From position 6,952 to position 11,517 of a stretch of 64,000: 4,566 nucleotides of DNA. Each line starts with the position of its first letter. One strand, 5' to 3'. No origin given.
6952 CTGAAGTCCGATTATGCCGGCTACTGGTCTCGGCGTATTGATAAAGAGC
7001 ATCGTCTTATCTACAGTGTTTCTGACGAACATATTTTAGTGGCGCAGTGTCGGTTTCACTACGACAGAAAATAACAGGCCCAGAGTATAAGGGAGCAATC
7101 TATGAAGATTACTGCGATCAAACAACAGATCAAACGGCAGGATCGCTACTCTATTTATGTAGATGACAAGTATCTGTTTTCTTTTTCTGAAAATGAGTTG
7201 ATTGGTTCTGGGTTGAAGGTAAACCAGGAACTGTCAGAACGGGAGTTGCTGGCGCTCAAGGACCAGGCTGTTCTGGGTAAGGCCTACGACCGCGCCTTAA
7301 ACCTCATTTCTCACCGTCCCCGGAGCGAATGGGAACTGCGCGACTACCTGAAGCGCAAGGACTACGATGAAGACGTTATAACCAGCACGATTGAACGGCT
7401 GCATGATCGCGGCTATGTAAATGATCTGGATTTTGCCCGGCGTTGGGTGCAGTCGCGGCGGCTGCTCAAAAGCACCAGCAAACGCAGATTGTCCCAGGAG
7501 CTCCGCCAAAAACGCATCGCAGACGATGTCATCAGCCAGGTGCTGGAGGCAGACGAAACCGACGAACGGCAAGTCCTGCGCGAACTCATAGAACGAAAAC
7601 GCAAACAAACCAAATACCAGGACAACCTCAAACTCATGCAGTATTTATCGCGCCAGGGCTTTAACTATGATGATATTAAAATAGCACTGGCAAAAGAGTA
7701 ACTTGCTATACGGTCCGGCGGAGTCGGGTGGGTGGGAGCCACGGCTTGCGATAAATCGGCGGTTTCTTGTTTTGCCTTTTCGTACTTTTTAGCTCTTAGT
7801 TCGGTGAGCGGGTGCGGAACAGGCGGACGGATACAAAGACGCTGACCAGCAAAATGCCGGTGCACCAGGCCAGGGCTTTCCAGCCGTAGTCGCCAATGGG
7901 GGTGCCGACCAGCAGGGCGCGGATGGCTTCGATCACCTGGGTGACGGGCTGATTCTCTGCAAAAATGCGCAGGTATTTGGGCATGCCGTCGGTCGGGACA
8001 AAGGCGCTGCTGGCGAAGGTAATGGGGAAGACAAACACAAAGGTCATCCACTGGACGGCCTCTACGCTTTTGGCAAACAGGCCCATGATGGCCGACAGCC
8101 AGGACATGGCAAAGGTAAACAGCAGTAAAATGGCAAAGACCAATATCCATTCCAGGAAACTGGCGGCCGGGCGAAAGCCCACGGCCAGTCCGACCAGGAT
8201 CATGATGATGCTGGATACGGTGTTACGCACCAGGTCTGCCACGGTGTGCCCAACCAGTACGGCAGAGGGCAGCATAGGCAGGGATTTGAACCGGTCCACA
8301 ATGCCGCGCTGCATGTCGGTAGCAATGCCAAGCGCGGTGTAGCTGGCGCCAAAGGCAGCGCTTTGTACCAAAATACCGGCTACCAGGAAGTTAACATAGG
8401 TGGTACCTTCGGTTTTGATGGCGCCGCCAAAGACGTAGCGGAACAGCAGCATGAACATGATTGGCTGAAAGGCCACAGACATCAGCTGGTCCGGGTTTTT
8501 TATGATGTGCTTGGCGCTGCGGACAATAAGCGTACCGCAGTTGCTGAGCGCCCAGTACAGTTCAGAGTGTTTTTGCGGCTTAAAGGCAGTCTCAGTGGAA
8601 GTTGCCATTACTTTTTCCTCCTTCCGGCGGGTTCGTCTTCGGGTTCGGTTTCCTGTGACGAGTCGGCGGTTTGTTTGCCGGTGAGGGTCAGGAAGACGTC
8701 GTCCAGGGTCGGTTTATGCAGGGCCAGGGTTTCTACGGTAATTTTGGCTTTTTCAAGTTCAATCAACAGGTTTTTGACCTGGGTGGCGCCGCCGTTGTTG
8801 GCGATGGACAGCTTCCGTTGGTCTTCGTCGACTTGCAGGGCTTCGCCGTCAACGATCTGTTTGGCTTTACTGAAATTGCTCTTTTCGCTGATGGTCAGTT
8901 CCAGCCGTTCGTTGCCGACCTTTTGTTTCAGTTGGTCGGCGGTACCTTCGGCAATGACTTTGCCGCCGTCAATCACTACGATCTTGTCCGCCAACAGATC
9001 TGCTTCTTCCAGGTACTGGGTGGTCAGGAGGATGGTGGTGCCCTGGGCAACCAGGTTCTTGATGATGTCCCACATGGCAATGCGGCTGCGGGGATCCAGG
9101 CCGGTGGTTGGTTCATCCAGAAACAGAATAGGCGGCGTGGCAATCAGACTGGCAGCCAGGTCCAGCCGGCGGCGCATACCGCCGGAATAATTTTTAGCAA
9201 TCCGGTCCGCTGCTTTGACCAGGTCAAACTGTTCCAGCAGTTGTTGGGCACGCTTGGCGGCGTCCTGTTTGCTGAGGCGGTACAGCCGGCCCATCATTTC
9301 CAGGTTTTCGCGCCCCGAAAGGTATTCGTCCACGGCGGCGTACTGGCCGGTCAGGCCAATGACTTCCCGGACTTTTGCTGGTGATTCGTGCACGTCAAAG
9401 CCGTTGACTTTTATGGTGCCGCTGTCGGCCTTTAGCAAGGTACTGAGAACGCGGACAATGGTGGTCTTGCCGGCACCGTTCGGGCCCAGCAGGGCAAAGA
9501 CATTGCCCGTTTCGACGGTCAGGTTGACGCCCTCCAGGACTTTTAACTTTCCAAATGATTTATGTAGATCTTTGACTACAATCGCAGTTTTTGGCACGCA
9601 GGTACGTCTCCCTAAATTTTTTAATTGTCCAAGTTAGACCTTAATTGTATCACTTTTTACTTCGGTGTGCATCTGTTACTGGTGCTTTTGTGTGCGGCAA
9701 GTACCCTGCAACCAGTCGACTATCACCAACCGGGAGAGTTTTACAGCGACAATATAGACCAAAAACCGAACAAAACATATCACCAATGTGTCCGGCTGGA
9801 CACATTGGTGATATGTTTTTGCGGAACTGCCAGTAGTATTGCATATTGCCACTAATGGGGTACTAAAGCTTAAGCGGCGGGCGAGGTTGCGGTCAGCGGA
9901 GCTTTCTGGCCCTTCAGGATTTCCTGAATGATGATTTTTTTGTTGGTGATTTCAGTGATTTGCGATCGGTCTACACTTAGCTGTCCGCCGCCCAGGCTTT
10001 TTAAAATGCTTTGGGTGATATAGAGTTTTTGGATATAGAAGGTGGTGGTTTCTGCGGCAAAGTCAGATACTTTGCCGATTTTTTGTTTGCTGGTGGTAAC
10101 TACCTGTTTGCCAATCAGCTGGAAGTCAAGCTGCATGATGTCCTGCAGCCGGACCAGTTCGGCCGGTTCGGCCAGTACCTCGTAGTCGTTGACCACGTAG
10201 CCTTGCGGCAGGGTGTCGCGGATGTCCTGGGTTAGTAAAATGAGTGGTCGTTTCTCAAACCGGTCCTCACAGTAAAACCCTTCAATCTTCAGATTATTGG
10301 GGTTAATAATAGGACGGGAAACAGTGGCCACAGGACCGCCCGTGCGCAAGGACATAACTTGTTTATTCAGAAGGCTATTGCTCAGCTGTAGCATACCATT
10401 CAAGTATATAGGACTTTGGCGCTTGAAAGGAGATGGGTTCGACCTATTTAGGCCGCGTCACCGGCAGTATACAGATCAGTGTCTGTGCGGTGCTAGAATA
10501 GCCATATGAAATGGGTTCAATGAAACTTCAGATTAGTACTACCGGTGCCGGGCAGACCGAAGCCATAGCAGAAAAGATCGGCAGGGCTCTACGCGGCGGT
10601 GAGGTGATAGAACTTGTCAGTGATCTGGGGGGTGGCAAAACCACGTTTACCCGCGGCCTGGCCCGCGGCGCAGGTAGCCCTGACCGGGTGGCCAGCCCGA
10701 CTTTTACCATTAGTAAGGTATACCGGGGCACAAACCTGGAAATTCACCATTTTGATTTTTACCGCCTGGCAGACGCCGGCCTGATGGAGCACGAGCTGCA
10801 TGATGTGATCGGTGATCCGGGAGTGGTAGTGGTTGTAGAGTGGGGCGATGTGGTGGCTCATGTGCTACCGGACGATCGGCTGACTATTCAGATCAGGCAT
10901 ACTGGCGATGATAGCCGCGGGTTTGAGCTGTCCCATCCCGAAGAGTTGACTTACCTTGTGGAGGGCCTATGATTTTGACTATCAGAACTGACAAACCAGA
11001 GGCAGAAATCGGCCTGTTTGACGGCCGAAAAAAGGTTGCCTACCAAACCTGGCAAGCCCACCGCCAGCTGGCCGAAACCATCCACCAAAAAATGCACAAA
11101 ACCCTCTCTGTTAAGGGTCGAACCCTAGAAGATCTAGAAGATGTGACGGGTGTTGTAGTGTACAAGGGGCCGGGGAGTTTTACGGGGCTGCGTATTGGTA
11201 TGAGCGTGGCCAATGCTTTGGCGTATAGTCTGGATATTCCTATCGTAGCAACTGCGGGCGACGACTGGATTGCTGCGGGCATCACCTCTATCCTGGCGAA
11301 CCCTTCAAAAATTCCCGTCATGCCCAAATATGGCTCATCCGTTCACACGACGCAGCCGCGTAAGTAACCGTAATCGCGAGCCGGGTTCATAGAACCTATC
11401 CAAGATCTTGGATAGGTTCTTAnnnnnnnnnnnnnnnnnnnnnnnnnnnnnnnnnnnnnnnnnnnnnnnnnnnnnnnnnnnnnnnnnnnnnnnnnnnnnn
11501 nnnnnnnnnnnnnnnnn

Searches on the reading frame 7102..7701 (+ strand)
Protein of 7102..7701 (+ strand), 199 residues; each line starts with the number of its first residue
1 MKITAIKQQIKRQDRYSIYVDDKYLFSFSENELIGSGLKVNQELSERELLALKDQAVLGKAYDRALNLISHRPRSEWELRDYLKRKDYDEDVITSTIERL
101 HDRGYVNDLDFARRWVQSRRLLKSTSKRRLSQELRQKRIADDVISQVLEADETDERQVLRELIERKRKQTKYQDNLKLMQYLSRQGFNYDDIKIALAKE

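Call 73: search_protein_families(library=pfam, proteins=[window:7102-7701:+], max_evalue=0.001)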
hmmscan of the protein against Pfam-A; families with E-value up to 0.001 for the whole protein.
window:7102-7701:+ (199 aa): 3 families
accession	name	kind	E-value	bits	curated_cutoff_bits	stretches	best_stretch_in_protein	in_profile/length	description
PF21982.2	RecX_HTH1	-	1.3e-22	79.9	26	1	61-100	1-40/40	RecX, first three-helix domain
PF02631.22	RecX_HTH2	-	6e-12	46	26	1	107-148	1-42/42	RecX, second three-helix domain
PF21981.2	RecX_HTH3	-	8.8e-07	29.4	26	1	154-196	1-48/48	RecX, third three-helix domain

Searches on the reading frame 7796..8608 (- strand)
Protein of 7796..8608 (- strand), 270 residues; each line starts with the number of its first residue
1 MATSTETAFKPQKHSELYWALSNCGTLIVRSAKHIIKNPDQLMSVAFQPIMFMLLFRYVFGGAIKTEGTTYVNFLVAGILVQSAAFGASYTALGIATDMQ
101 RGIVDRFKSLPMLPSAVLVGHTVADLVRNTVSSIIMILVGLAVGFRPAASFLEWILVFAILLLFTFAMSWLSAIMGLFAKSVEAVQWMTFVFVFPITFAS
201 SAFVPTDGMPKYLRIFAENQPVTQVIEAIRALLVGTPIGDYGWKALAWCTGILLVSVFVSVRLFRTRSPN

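Call 46: search_protein_families(library=pfam, proteins=[window:7796-8608:-], max_evalue=0.01)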
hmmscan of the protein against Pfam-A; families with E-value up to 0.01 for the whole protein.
window:7796-8608:- (270 aa): 2 families
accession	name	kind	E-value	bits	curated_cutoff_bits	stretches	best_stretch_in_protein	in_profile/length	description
PF01061.29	ABC2_membrane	-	1e-30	107.3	26.9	1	24-233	3-210/211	ABC-2 type transporter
PF12698.13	ABC2_membrane_3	-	1.5e-16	60.9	31.6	1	67-260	156-345/347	ABC-2 family transporter protein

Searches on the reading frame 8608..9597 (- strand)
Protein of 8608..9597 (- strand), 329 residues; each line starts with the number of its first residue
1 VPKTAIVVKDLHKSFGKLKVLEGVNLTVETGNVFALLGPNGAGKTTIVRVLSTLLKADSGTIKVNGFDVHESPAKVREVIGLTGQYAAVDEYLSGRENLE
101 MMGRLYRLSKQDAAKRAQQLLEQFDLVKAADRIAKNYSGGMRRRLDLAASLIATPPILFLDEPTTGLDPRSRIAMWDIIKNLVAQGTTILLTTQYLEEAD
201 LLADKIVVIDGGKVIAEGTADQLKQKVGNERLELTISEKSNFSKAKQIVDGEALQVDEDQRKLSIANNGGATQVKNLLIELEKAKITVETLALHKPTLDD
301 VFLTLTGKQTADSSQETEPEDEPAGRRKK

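Call 72: search_protein_families(library=pfam, proteins=[window:8608-9597:-], max_evalue=0.001)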
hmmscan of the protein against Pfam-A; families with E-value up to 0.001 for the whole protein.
window:8608-9597:- (329 aa): 10 families
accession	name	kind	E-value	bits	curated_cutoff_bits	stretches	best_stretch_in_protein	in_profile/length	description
PF00005.33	ABC_tran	-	3.1e-31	109.2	25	1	21-165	1-137/137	ABC transporter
PF13304.12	AAA_21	-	7.7e-14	52.9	27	2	129-194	230-298/304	AAA domain, putative AbiEii toxin, Type IV TA system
PF13732.12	DrrA1-3_C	-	1.1e-08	36.1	27.4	1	218-304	1-79/81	ATP-binding protein DrrA1-3-like, C-terminal domain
PF13175.12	AAA_15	-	1.2e-05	25.5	32.1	0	33-72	25-68/374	AAA ATPase domain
PF00004.35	AAA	-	2.6e-05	25.1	21.2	1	36-83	3-53/131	ATPase family associated with various cellular activities (AAA)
PF13476.12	AAA_23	-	0.00015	22.9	27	1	25-64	16-52/201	AAA domain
PF02463.25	SMC_N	-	0.00026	20.9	40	0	32-202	25-208/220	RecF/RecN/SMC N terminal domain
PF03215.21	Rad17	-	0.00029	21.3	23.8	1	29-112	43-126/186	Rad17 P-loop domain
PF13555.12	AAA_29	-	0.00036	20.7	27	1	24-65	15-55/61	P-loop containing region of AAA domain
PF13191.12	AAA_16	-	0.0007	20.6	32.6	0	32-162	25-140/167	AAA ATPase domain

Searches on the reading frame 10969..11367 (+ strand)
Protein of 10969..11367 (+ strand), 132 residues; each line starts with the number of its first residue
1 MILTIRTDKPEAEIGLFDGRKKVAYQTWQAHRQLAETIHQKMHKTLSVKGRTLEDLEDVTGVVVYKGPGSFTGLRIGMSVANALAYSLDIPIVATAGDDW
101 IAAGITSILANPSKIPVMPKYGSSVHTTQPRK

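Call 14: search_protein_families(library=pfam, proteins=[window:10969-11367:+], max_evalue=0.01)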
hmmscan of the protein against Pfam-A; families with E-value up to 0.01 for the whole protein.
window:10969-11367:+ (132 aa): 1 family
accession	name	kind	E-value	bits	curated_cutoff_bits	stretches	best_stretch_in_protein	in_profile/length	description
PF00814.31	TsaD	-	5.9e-13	49.6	24.8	1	30-94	25-86/264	tRNA N6-adenosine threonylcarbamoyltransferase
